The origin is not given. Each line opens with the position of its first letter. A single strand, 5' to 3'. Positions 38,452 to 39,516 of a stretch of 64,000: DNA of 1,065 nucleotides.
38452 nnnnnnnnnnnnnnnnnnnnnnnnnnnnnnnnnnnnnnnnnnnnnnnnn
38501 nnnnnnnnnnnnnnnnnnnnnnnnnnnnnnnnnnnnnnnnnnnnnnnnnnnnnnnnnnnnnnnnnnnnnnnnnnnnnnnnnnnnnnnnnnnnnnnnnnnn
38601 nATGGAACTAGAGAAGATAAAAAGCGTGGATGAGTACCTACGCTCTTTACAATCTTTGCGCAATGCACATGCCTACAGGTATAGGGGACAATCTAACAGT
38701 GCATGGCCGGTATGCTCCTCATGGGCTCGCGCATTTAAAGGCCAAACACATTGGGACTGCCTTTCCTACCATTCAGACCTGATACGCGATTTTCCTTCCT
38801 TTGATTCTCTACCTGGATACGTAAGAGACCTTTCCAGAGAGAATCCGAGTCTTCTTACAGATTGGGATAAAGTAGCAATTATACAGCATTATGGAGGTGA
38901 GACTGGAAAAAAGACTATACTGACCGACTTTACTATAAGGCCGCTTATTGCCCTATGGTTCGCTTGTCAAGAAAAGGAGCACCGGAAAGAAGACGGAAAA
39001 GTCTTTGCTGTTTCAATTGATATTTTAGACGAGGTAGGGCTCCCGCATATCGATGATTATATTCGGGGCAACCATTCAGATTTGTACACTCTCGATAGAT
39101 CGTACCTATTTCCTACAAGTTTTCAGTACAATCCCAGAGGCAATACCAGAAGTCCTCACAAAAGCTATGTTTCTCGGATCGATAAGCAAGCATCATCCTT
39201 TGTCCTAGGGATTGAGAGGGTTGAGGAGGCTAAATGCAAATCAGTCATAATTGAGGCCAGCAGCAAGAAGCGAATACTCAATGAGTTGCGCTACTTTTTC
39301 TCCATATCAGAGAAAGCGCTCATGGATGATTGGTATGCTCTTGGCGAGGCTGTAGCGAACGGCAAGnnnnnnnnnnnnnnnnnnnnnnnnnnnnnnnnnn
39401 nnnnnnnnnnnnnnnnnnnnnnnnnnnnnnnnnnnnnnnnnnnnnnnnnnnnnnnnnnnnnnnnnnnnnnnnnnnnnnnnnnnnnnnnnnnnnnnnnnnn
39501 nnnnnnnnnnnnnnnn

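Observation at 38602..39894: Low-GC FRG-domain gene directly downstream of hsdS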

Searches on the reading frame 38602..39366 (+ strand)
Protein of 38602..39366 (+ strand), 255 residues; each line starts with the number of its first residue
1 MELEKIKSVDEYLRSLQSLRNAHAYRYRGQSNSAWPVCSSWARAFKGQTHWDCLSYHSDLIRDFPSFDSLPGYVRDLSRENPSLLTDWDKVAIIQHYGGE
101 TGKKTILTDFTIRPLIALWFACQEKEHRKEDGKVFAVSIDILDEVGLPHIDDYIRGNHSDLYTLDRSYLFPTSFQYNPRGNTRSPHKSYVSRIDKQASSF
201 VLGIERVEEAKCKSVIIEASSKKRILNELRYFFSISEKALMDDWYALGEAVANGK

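Call 50: predict_structure(alignment_id=A3)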
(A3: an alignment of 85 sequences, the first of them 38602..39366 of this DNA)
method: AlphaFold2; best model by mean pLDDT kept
length: 255 residues; sequences in the alignment: 85
mean_pLDDT: 68.4   pTM: 0.72
mean pLDDT of the five models: 68.4, 66.6, 64.6, 64.6, 63.6
residues with pLDDT >= 90: 58; 70-90: 53; 50-70: 90; < 50: 54
segments of 3 or more residues with pLDDT < 50: 100-103, 146-187, 249-255
pLDDT, mean of each block of 10 residues (from residue 1): 84 90 83 81 60 63 70 69 66 62 59 92 92 88 51 35 32 38 46 68 62 92 97 88 56 40
secondary structure, 60 per line:
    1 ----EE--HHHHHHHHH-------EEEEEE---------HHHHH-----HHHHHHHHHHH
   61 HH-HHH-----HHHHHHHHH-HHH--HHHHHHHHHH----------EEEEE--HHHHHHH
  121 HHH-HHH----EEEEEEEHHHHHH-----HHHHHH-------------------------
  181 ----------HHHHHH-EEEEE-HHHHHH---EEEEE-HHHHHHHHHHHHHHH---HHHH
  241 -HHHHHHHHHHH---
elements in order: H9-17 E25-30 H40-44 H50-62 H72-80 H87-96 E107-111 H114-123 E132-138 H139-144 H150-155 H191-196 E198-202 H204-209 E213-217 H219-233 H237-240 H242-252

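Call 60: search_solved_structures(query=A4, max_evalue=10, show_alignments=3)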
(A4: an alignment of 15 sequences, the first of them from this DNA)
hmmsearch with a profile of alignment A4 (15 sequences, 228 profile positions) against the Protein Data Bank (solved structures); distinct sequences matched with E-value up to 10: 1.
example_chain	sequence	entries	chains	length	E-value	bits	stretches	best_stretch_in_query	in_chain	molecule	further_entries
6uio_A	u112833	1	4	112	0.49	13.2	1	108-150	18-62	Cystatin-8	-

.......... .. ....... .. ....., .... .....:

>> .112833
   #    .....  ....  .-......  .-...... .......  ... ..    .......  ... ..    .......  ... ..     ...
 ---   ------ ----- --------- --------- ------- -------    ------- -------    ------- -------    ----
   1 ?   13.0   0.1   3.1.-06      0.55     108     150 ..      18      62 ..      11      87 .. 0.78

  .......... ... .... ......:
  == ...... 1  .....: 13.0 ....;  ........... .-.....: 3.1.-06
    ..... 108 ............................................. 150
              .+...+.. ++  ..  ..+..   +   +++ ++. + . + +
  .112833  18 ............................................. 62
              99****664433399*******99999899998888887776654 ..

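Call 68: fold_search(model_id=the predicted structure, library=pdb)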
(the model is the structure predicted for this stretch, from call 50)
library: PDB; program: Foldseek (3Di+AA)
matches with E <= 10: 27; with E <= 0.001: 0
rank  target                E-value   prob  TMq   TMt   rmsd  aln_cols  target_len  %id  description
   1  8s2n_B                2.6e-01  0.20  0.17  0.30   9.4       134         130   11  Xenorhabdus bovienii Rhs toxin TreTu complex with TrxA and TriTu immunity protein (released 2024-12-04)
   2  8s2m_B                3.4e-01  0.28  0.24  0.44   9.4       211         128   11  Xenorhabdus bovienii Rhs C-terminal toxin TreX complex with TriX immunity protein (released 2024-12-04)
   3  8q6i_A                3.8e-01  0.13  0.18  0.20  13.5       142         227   13  Cholera holotoxin variant (chimera with E. coli heat-labile enterotoxin, 1 C-terminal substitution) (released 2025-02-12)
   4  1s5d_A                7.1e-01  0.13  0.17  0.20  10.6       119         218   14  Cholera holotoxin with an A-subunit Y30S mutation, Crystal form 2 (released 2004-04-06)
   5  4k6l_G                7.1e-01  0.10  0.18  0.20   6.7       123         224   10  Structure of Typhoid Toxin (released 2013-07-17)
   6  8qre_A                7.1e-01  0.07  0.17  0.18  11.1       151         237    9  Cholera holotoxin (wildtype) (released 2024-05-15)
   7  4z9d_A                8.5e-01  0.08  0.18  0.25  15.0       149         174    7  EcPltA (released 2016-10-12)
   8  4z9d_C                1.0e+00  0.08  0.18  0.25  10.2       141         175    8  EcPltA (released 2016-10-12)
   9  8oxs_B                1.0e+00  0.08  0.19  0.20  13.6       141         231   11  Cholera holotoxin variant (chimera with E. coli heat-labile enterotoxin, 4 C-terminal substitutions) (released 2024-08-14)
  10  4z9c_A                1.4e+00  0.07  0.18  0.20  10.4       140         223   12  EcPltAB Oxidized (released 2016-10-12)
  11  7ee6_G                1.4e+00  0.06  0.18  0.21   9.6       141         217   11  Crystal structure of PltC toxin (released 2021-12-22)
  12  4tlv_D                1.5e+00  0.09  0.18  0.09   7.0       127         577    9  CARDS TOXIN, NICKED (released 2015-04-08)
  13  3nuh_B                1.5e+00  0.01  0.09  0.07  23.7       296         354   10  A domain insertion in E. coli GyrB adopts a novel fold that plays a critical role in gyrase function (released 2010-08-11)
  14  4z9d_B                1.7e+00  0.06  0.18  0.25  14.0       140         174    9  EcPltA (released 2016-10-12)
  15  8tg4_A                2.4e+00  0.03  0.14  0.18  14.4       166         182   11  tRNA 2'-phosphotransferase (Tpt1) from Aeropyrum pernix in complex with ADP-ribose-2"-phosphate and 2'-OH RNA (released 2023-11-08)
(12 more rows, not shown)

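Call 85: search_dna_similar(query=window:38602-39366:+, collection=plasmids, mode=protein, max_evalue=0.001, max_rows=30)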
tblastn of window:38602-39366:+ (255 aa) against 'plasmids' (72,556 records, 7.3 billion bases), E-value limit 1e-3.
Records with a match: 8; places in all: 8; records where one place covers at least 80% of the query: 1.
Best place of each record, by identity: <60% 8.
By first word of the organism name: Klebsiella 2; Clostridium 1; Microvirga 1; Enterobacter 1; Cupriavidus 1; Ewingella 1; Rahnella 1.
By predicted mobility (MOB-suite, as given by PLSDB): non-mobilizable 7; conjugative 1.
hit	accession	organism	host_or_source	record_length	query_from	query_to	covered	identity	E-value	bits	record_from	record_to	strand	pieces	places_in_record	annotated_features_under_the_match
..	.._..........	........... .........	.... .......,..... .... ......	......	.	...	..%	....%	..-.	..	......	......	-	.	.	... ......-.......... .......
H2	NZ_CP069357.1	Microvirga sp. VF16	Vachellia farnesiana,Cell culture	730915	1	143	56%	30.1%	3e-7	58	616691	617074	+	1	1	FRG domain-containing protein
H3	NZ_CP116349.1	Enterobacter ludwigii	strawberry,pure cluture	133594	6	140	53%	30.1%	5e-5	52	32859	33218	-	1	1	FRG domain-containing protein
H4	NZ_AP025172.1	Cupriavidus sp. P-10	-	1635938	7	124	46%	33.6%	3e-4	49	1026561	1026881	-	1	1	none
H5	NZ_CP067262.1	Klebsiella variicola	cell culture,imported food: soy sprout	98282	3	136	53%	25.5%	1e-4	50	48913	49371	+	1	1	FRG domain-containing protein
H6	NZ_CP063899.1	Klebsiella variicola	Human fecal samples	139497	3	136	53%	25.5%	1e-4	50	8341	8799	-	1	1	FRG domain-containing protein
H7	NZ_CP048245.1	Ewingella americana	Flammulina filiformis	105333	25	128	41%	31.9%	2e-5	53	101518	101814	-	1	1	FRG domain-containing protein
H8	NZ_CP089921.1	Rahnella victoriana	single cell,soil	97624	24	128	41%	28.9%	7e-4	48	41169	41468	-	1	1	FRG domain-containing protein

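Call 86: search_dna_similar(query=window:38602-39366:+, collection=phages, mode=protein, max_evalue=0.001, max_rows=20)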
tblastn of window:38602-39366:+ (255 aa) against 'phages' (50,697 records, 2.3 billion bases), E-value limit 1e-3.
Records with a match: 3; places in all: 3; records where one place covers at least 80% of the query: 2.
Best place of each record, by identity: <60% 3.
By first word of the organism name: Bacteriophage 2; Salmonella 1.
By host as written in the record: - 2; Homo sapiens 1.
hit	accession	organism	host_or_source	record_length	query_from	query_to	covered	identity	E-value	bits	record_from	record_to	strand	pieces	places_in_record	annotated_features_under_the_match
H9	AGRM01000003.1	Salmonella enterica subsp. houtenae str. ATCC BAA-1581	Homo sapiens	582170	3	243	95%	25.6%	1e-4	49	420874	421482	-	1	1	hypothetical protein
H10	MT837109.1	Bacteriophage sp.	human fecal samples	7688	5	229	88%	25.7%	2e-7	57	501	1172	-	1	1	record has no annotation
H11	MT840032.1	Bacteriophage sp.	human fecal samples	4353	21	134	45%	33.9%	3e-6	54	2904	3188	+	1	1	record has no annotation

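Call 87: get_annotated_region(hit=H3, flank=6000)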
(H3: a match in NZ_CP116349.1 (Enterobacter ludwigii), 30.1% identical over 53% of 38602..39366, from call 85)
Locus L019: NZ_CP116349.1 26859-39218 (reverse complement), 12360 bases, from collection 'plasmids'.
description: Enterobacter ludwigii strain CM-TZ4 plasmid unnamed2, complete sequence
organism: Enterobacter ludwigii (NCBI taxid 299767)
taxonomy: Bacteria; Pseudomonadota; Gammaproteobacteria; Enterobacterales; Enterobacteriaceae; Enterobacter; Enterobacter ludwigii
host: -; source: strawberry,pure cluture; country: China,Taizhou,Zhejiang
typing (MOB-suite, as given by PLSDB): non-mobilizable
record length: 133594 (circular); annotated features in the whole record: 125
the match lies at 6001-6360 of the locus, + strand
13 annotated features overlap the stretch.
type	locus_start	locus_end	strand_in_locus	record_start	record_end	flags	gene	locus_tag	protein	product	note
CDS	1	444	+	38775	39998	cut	-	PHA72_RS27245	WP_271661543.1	replication initiation protein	-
CDS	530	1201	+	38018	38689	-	-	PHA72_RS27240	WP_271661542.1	hypothetical protein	-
CDS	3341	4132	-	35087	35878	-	-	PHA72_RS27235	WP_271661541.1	tyrosine-type recombinase/integrase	GO:0015074 - DNA integration [Evidence IEA]; GO:0006310 - DNA recombination [Evidence IEA]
CDS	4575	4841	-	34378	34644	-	-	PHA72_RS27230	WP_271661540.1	hypothetical protein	-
CDS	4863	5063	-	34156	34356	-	-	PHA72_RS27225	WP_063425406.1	hypothetical protein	-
CDS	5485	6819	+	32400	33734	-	-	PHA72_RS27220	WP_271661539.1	FRG domain-containing protein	-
CDS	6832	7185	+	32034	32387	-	-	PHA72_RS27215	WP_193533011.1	hypothetical protein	-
CDS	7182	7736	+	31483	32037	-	-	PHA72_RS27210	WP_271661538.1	hypothetical protein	-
CDS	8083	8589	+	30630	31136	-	-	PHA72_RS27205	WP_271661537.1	hypothetical protein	-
CDS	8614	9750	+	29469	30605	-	-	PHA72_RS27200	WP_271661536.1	hypothetical protein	-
CDS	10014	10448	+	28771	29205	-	-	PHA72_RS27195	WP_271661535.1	hypothetical protein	-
CDS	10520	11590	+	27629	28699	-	-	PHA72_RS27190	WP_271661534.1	DNA sulfur modification protein DndB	-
CDS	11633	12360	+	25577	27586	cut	-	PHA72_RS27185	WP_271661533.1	phosphoadenosine phosphosulfate reductase family protein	-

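Call 88: get_annotated_region(hit=H5, flank=6000)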
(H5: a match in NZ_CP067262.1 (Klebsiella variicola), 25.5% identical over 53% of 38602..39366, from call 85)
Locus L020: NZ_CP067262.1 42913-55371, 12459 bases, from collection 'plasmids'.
description: Klebsiella variicola strain E25 plasmid pE25a, complete sequence
organism: Klebsiella variicola (NCBI taxid 244366)
taxonomy: Bacteria; Pseudomonadota; Gammaproteobacteria; Enterobacterales; Enterobacteriaceae; Klebsiella; Klebsiella variicola
host: -; source: cell culture,imported food: soy sprout; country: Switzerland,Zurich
typing (MOB-suite, as given by PLSDB): non-mobilizable; replicon IncFIB,IncFII,rep_cluster_2183
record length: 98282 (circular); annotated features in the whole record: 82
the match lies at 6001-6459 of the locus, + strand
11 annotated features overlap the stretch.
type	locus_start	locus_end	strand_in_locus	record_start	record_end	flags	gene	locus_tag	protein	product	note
CDS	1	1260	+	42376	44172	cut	-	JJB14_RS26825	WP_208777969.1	alpha-glucosidase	-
CDS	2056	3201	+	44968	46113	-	-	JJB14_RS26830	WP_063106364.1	ABC transporter permease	-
CDS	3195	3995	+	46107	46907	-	-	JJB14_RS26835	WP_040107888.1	ATP-binding cassette domain-containing protein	-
CDS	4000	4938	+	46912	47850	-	-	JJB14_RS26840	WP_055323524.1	MlaD family protein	GO:0015914 - phospholipid transport [Evidence IEA]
CDS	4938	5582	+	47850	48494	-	-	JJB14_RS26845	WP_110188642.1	ABC-type transport auxiliary lipoprotein family protein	-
CDS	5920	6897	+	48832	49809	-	-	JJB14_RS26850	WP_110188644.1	FRG domain-containing protein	-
CDS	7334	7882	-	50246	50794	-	-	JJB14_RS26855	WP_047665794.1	thioredoxin fold domain-containing protein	-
CDS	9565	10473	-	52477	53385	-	lpxP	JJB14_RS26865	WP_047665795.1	kdo(2)-lipid IV(A) palmitoleoyltransferase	GO:0036104 - Kdo2-lipid A biosynthetic process [Evidence IEA]; GO:0009409 - response to cold [Evidence IEA]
CDS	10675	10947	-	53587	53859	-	-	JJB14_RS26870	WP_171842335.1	hypothetical protein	-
CDS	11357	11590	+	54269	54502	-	-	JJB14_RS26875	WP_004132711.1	hypothetical protein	-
CDS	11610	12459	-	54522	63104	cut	-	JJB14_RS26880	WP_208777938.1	glucoamylase family protein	-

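Call 89: get_annotated_region(hit=H2, flank=6000)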
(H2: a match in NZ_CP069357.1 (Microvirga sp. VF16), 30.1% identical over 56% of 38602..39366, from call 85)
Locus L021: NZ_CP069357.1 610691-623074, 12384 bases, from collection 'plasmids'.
description: Microvirga sp. VF16 plasmid pMVF16-3, complete sequence
organism: Microvirga sp. VF16 (NCBI taxid 2807101)
taxonomy: Bacteria; Pseudomonadota; Alphaproteobacteria; Hyphomicrobiales; Methylobacteriaceae; Microvirga; Microvirga sp. VF16
host: -; source: Vachellia farnesiana,Cell culture; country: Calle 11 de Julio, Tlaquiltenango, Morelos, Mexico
typing (MOB-suite, as given by PLSDB): non-mobilizable
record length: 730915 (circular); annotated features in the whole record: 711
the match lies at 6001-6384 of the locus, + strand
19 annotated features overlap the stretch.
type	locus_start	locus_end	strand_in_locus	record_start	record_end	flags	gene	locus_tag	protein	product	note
CDS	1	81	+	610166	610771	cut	-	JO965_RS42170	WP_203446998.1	hypothetical protein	-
CDS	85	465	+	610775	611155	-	-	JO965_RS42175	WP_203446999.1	hypothetical protein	-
CDS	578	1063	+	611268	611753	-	-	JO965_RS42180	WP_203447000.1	hypothetical protein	-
CDS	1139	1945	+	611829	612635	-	-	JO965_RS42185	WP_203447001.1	hypothetical protein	-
CDS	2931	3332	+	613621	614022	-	-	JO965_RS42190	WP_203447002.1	hypothetical protein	-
CDS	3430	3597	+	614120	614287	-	-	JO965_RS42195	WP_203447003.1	hypothetical protein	-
CDS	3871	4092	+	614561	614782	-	-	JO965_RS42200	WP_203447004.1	hypothetical protein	-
CDS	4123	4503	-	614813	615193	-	-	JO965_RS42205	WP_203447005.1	VOC family protein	-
CDS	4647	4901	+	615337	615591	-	-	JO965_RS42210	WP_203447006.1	hypothetical protein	-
CDS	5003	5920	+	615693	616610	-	-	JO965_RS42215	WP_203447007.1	hypothetical protein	-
CDS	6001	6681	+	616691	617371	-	-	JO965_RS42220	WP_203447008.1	FRG domain-containing protein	-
CDS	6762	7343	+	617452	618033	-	-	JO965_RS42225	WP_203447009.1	hypothetical protein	-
CDS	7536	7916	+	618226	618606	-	-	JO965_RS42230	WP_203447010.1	hypothetical protein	-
CDS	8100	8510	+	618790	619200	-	-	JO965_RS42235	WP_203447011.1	hypothetical protein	-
CDS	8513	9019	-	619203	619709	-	-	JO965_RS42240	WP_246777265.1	transposase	-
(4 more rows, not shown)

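Call 90: get_annotated_region(hit=H7, flank=6000)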
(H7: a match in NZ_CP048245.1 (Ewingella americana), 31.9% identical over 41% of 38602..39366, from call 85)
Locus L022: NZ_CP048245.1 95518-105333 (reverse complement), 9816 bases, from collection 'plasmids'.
description: Ewingella americana strain B6-1 plasmid pB61b, complete sequence
organism: Ewingella americana (NCBI taxid 41202)
taxonomy: Bacteria; Pseudomonadota; Gammaproteobacteria; Enterobacterales; Yersiniaceae; Ewingella; Ewingella americana
host: -; source: Flammulina filiformis; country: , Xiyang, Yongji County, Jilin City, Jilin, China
typing (MOB-suite, as given by PLSDB): non-mobilizable; mating-pair formation MPF_F
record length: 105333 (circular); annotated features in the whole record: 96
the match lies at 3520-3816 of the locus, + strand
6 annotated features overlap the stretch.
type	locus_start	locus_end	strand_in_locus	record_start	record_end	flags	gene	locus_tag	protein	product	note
CDS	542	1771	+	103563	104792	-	umuC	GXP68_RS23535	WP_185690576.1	translesion error-prone DNA polymerase V subunit UmuC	GO:0006281 - DNA repair [Evidence IEA]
CDS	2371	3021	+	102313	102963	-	-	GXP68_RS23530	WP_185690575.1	AAA family ATPase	-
CDS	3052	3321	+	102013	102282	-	-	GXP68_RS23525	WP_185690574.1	ribbon-helix-helix domain-containing protein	-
CDS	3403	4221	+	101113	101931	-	-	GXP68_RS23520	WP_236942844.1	FRG domain-containing protein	-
CDS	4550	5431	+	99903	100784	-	-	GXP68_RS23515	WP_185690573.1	RepB family plasmid replication initiator protein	GO:0006270 - DNA replication initiation [Evidence IEA]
CDS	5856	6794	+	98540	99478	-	-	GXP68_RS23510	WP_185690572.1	Rpn family recombination-promoting nuclease/putative transposase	-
